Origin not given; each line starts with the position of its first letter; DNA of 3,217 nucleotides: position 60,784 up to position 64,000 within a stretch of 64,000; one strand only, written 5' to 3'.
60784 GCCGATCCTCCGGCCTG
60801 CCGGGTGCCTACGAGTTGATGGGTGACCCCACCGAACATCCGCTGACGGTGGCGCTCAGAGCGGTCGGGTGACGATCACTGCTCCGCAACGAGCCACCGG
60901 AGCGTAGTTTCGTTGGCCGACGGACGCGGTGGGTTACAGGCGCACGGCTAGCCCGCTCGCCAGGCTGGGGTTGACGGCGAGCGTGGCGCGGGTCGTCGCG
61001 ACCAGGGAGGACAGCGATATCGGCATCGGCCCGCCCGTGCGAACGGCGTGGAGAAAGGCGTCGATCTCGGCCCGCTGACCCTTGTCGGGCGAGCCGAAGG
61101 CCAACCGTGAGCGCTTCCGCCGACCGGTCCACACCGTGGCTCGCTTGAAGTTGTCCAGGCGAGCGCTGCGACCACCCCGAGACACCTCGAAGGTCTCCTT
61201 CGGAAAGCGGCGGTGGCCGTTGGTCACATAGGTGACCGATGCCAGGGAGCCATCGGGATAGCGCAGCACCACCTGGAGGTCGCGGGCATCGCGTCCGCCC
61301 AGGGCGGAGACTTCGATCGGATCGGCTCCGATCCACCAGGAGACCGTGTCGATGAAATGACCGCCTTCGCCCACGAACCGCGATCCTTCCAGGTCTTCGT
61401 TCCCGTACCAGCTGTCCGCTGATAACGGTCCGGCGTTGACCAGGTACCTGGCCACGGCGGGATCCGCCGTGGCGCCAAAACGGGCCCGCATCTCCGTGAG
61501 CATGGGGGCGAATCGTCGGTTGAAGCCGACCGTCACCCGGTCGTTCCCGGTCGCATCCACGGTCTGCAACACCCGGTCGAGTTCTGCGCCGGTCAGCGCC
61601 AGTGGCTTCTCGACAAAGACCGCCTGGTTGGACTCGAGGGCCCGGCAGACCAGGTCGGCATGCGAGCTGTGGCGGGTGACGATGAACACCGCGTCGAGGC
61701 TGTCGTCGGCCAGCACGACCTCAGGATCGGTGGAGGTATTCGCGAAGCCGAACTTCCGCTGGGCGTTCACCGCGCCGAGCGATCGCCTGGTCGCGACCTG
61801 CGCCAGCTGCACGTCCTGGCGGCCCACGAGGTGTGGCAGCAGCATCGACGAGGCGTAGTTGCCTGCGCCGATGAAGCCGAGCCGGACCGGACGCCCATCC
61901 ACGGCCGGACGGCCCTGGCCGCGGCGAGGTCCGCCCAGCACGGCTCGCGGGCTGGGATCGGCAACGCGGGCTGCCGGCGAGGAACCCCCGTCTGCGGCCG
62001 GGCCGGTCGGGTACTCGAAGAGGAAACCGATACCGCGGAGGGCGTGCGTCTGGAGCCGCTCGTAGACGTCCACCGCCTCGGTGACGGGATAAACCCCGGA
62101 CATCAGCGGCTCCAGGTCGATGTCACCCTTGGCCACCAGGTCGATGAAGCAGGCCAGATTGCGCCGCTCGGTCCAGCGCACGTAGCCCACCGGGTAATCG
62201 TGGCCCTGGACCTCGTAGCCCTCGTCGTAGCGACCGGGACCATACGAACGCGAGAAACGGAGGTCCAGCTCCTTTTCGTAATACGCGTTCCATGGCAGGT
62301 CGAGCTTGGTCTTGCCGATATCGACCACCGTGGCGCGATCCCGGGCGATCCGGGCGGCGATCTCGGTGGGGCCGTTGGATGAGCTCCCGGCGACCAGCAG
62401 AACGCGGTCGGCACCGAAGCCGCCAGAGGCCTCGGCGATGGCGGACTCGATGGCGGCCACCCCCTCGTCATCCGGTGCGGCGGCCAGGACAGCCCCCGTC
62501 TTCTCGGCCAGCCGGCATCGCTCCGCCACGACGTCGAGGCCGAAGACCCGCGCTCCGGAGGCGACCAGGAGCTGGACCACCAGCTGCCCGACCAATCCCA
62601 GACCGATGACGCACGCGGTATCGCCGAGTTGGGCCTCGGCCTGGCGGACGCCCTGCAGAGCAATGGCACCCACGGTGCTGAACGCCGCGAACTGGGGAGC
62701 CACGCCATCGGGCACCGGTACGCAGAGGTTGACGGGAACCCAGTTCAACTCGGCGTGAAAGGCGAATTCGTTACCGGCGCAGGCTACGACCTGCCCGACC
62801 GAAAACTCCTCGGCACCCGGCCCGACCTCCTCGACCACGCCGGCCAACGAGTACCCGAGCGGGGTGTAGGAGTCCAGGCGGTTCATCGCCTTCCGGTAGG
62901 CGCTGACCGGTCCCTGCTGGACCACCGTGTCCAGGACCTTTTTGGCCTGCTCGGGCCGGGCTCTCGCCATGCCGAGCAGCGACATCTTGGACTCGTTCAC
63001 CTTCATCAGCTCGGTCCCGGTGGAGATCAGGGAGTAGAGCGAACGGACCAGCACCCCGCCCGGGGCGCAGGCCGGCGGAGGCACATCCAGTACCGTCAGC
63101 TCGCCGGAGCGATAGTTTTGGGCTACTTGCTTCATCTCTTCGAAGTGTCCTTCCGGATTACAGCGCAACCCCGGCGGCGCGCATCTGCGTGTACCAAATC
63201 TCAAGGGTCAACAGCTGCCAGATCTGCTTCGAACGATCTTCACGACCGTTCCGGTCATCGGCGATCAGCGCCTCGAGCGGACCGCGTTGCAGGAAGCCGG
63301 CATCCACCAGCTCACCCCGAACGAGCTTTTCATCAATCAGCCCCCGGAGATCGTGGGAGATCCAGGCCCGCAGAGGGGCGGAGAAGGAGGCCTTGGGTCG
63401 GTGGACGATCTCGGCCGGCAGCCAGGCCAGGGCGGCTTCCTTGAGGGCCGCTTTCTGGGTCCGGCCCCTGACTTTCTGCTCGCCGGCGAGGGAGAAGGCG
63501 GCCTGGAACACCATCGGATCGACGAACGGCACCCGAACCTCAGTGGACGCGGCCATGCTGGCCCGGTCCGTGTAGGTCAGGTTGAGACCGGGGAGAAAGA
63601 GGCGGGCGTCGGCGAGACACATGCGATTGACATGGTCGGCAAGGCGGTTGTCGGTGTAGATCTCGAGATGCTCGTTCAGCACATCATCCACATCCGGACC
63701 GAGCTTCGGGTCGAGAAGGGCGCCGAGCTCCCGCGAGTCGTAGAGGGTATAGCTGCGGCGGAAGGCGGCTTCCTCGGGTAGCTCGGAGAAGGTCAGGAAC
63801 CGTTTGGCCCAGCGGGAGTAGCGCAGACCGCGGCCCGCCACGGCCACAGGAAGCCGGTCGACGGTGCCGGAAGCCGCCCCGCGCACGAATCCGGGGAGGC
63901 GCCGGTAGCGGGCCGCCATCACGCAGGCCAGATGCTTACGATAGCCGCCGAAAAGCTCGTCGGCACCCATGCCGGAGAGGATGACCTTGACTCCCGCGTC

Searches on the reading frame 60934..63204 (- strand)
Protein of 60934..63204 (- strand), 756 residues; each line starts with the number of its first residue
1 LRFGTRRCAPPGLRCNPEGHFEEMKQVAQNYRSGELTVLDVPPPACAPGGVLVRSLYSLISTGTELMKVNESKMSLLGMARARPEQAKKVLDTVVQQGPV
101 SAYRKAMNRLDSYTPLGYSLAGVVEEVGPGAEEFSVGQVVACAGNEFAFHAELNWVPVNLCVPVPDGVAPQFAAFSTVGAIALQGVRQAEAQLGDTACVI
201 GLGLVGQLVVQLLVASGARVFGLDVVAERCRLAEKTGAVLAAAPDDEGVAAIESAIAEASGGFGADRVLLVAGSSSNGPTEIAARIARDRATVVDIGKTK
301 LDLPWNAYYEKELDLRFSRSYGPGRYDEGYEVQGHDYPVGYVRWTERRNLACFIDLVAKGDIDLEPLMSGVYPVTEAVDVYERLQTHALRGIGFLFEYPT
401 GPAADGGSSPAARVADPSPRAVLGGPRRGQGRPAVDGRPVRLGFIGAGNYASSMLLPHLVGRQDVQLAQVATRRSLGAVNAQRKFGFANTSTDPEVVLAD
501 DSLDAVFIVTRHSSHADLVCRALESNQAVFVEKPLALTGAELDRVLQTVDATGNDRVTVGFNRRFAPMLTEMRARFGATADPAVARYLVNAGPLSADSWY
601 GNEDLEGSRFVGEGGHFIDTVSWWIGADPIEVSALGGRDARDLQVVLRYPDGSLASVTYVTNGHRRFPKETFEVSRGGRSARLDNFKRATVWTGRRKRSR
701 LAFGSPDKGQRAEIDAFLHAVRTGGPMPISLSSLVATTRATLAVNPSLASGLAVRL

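Call 66: search_protein_families(library=pfam, proteins=[window:60934-63204:-], max_evalue=0.001)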
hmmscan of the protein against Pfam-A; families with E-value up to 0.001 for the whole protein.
window:60934-63204:- (756 aa): 5 families
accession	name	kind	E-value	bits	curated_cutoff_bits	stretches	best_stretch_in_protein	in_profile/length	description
PF01408.29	GFO_IDH_MocA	-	7.2e-18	65.9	24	1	441-561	2-120/120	Oxidoreductase family, NAD-binding Rossmann fold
PF00107.32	ADH_zinc_N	-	3.5e-10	40.4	31.8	1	205-328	2-122/129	Zinc-binding dehydrogenase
PF22725.1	GFO_IDH_MocA_C3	-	3.9e-05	24.1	27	1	591-666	27-109/124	GFO/IDH/MocA C-terminal domain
PF08240.17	ADH_N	-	0.00025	21.7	23.5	1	114-165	34-103/104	Alcohol dehydrogenase GroES-like domain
PF02894.22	GFO_IDH_MocA_C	-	0.00028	21.2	22.9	1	596-660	29-103/218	Oxidoreductase family, C-terminal alpha/beta domain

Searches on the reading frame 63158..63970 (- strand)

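Call 66: search_protein_families(library=pfam, proteins=[window:63158-63970:-], max_evalue=0.001)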
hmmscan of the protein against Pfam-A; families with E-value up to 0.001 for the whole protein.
window:63158-63970:- (270 aa): 1 family
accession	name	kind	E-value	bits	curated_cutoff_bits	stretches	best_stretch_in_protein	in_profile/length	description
PF00733.27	Asn_synthase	-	1.6e-44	153.5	21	1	2-260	127-353/354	Asparagine synthase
